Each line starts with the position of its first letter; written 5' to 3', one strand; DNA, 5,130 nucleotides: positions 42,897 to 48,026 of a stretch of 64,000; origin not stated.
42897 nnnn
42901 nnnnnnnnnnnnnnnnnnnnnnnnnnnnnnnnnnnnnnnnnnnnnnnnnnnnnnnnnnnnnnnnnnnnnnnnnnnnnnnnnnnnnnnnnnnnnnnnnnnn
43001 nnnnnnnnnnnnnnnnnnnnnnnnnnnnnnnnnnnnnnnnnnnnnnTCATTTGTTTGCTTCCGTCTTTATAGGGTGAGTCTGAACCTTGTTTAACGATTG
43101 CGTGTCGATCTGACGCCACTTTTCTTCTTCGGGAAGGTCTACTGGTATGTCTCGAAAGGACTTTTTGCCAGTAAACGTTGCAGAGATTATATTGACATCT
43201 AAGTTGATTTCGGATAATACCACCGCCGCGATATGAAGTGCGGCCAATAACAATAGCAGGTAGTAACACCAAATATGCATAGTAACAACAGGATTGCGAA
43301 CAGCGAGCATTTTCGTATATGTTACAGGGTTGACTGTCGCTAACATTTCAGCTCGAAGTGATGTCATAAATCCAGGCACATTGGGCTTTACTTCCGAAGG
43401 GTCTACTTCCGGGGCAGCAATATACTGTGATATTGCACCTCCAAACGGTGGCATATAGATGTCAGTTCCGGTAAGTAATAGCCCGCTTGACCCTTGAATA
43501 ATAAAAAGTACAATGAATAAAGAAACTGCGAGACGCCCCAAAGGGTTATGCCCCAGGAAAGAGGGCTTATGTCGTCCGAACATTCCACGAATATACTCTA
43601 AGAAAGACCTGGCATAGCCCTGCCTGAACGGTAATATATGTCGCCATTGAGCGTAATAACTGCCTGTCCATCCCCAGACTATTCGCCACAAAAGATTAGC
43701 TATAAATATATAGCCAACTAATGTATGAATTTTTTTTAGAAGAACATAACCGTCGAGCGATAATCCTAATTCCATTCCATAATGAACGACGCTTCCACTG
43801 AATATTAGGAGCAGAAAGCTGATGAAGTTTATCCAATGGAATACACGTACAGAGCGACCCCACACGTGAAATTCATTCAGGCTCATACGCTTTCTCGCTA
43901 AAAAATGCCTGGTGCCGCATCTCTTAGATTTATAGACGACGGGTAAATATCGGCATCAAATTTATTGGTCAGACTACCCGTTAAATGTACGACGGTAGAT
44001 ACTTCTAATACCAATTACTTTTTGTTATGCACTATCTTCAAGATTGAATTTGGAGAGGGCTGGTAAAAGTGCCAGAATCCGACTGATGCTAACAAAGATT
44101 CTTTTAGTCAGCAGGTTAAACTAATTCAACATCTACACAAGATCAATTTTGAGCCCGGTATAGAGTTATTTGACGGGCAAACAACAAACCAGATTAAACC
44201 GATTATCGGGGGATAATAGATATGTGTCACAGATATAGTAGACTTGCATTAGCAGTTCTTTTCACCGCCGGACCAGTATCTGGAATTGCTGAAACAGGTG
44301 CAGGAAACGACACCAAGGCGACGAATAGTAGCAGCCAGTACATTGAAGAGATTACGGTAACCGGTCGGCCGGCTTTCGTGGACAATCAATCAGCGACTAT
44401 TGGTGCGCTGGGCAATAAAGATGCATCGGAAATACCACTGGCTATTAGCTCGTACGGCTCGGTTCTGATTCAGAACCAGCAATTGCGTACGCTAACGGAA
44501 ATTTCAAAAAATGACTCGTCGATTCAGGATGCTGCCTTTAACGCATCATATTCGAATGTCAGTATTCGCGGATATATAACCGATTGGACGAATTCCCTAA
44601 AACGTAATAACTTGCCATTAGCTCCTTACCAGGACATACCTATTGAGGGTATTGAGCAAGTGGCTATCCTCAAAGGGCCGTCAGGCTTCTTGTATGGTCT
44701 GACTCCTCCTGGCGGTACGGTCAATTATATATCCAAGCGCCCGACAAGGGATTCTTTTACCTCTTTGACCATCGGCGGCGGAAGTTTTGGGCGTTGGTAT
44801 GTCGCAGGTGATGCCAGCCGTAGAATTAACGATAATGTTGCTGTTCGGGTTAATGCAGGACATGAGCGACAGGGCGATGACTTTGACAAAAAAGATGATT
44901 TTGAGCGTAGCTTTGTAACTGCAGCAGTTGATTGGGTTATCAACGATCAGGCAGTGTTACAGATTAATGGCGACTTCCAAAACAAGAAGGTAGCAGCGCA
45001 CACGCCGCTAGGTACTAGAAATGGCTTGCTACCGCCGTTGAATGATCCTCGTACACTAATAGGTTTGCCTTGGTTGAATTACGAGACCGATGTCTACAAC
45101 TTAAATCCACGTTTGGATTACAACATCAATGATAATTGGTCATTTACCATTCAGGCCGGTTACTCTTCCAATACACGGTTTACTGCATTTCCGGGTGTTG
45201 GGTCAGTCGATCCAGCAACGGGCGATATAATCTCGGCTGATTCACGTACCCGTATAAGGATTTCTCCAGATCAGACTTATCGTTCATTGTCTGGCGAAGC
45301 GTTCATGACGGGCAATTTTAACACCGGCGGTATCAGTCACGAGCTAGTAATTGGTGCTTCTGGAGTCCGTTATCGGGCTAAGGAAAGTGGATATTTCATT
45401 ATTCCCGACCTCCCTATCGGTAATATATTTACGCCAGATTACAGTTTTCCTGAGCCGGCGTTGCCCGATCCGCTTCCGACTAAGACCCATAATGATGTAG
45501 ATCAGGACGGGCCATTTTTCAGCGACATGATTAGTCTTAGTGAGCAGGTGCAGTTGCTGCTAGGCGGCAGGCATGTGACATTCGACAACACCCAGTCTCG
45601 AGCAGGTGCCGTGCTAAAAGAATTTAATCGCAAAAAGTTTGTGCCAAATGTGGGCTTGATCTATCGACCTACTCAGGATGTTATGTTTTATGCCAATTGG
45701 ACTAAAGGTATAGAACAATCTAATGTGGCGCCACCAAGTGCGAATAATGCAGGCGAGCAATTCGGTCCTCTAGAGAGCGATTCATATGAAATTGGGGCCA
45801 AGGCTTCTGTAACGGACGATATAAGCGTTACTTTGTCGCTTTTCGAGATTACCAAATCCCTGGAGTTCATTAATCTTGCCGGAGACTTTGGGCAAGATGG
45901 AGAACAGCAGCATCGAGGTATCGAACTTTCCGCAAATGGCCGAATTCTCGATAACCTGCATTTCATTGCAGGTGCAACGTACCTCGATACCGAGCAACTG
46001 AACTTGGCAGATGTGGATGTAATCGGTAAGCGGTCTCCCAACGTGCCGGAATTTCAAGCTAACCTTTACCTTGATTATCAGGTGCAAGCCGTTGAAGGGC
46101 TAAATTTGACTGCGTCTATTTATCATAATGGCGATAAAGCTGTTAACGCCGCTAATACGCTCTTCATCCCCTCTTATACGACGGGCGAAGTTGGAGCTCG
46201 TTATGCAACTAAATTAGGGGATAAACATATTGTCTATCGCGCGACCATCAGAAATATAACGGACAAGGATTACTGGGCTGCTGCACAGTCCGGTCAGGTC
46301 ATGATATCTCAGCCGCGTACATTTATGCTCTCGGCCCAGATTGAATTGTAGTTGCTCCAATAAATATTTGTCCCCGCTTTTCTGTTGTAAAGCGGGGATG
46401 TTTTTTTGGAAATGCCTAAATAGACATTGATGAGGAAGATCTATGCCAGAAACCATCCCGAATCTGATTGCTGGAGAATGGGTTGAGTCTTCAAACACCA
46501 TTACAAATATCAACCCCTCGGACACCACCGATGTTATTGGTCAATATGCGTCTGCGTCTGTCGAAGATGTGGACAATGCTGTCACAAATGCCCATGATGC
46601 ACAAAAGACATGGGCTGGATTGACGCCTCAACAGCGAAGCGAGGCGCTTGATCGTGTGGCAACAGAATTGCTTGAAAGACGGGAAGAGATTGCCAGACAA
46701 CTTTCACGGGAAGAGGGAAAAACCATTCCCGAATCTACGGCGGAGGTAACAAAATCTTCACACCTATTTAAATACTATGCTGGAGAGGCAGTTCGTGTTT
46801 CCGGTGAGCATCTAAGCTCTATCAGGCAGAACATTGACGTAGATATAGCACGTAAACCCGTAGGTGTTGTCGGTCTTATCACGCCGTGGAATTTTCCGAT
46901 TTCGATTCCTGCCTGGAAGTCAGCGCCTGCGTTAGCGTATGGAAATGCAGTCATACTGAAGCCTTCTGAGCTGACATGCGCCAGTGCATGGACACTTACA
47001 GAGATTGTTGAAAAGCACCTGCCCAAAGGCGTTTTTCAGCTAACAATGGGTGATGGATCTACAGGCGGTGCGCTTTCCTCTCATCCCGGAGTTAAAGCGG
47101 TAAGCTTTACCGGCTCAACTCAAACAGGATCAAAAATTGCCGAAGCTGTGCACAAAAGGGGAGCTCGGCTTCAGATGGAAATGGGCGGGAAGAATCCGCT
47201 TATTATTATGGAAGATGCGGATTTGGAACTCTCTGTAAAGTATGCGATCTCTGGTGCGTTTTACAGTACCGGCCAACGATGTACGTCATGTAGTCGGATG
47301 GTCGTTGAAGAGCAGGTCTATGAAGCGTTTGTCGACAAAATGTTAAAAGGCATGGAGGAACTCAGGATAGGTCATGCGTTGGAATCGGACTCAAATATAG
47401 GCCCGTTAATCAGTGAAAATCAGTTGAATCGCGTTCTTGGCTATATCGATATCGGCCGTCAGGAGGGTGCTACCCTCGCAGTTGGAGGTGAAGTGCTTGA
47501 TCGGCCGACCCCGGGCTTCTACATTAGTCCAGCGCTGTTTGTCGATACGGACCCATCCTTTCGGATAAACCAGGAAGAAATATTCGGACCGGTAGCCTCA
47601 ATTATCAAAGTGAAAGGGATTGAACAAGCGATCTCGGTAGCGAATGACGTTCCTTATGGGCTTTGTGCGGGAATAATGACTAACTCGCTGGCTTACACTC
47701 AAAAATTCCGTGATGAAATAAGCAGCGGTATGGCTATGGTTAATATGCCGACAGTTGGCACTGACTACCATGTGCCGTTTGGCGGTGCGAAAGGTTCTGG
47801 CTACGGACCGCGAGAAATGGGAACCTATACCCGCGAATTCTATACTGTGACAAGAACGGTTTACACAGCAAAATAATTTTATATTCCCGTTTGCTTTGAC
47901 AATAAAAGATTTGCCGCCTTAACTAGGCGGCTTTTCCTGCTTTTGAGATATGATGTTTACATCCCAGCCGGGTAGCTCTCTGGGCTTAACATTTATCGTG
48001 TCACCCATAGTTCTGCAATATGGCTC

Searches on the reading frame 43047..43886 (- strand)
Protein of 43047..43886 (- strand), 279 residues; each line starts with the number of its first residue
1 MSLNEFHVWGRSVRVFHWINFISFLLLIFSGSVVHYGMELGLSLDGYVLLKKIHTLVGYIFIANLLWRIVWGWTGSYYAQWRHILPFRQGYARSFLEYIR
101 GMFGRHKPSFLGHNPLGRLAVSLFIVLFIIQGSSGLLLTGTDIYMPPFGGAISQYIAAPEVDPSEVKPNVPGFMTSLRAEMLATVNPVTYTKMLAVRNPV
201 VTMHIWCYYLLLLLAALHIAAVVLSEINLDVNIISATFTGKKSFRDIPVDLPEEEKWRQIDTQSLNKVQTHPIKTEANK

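Call 12: search_protein_families(library=pfam, proteins=[window:43047-43886:-])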
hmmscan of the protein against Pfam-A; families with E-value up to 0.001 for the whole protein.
window:43047-43886:- (279 aa): 1 family
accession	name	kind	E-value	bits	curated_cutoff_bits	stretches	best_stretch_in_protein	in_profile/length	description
PF01292.26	Ni_hydr_CYTB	-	2.6e-25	89.7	30.1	1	8-230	1-170/179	Prokaryotic cytochrome b561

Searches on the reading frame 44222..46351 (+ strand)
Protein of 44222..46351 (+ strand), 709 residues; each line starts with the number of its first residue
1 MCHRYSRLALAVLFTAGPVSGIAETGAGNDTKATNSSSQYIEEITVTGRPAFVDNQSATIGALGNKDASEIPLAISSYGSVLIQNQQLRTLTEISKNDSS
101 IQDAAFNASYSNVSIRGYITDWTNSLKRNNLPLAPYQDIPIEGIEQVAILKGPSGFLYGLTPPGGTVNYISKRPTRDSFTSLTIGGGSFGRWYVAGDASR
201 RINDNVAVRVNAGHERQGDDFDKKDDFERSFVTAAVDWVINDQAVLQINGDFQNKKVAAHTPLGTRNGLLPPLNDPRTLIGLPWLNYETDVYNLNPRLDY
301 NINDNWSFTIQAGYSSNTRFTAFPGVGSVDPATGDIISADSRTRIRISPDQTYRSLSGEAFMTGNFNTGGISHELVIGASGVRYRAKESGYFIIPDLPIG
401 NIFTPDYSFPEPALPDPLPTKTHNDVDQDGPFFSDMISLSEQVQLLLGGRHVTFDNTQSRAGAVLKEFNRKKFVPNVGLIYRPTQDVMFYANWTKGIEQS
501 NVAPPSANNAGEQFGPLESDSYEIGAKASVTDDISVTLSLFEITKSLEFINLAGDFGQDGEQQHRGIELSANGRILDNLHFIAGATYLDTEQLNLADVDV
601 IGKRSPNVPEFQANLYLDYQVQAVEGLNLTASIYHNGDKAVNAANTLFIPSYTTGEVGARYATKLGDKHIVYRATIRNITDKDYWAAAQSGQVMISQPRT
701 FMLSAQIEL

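Call 12: search_protein_families(library=pfam, proteins=[window:44222-46351:+])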
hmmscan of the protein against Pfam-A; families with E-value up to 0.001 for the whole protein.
window:44222-46351:+ (709 aa): 3 families
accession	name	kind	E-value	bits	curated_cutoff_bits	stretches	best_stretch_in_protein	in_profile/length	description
PF00593.30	TonB_dep_Rec_b-barrel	-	1.4e-44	154.1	27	1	253-679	22-436/436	TonB dependent receptor-like, beta-barrel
PF07715.20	Plug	-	9e-12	45.9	23.9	1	68-166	2-107/107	TonB-dependent Receptor Plug Domain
PF03895.21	YadA_anchor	-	0.00069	20.1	22.7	0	174-216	3-47/60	YadA-like membrane anchor domain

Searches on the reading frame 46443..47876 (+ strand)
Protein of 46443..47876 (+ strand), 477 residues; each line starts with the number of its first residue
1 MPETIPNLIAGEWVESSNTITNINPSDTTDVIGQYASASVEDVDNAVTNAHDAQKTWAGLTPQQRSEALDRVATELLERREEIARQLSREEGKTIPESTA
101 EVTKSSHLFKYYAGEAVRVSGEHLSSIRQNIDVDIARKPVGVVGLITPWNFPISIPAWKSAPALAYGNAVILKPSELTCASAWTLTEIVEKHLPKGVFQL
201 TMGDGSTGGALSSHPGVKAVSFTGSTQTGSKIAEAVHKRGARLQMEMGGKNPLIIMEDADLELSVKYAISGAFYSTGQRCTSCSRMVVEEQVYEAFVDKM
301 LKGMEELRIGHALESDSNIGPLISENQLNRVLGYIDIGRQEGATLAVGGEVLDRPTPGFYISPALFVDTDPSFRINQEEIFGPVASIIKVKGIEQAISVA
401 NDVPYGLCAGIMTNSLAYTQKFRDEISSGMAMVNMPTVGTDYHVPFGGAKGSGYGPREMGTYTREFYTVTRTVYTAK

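Call 12: search_protein_families(library=pfam, proteins=[window:46443-47876:+])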
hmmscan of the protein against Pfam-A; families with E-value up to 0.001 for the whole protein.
window:46443-47876:+ (477 aa): 1 family
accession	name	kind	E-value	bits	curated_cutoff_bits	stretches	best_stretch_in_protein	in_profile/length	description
PF00171.27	Aldedh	-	9.6e-158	525.9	23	1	13-473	1-461/461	Aldehyde dehydrogenase family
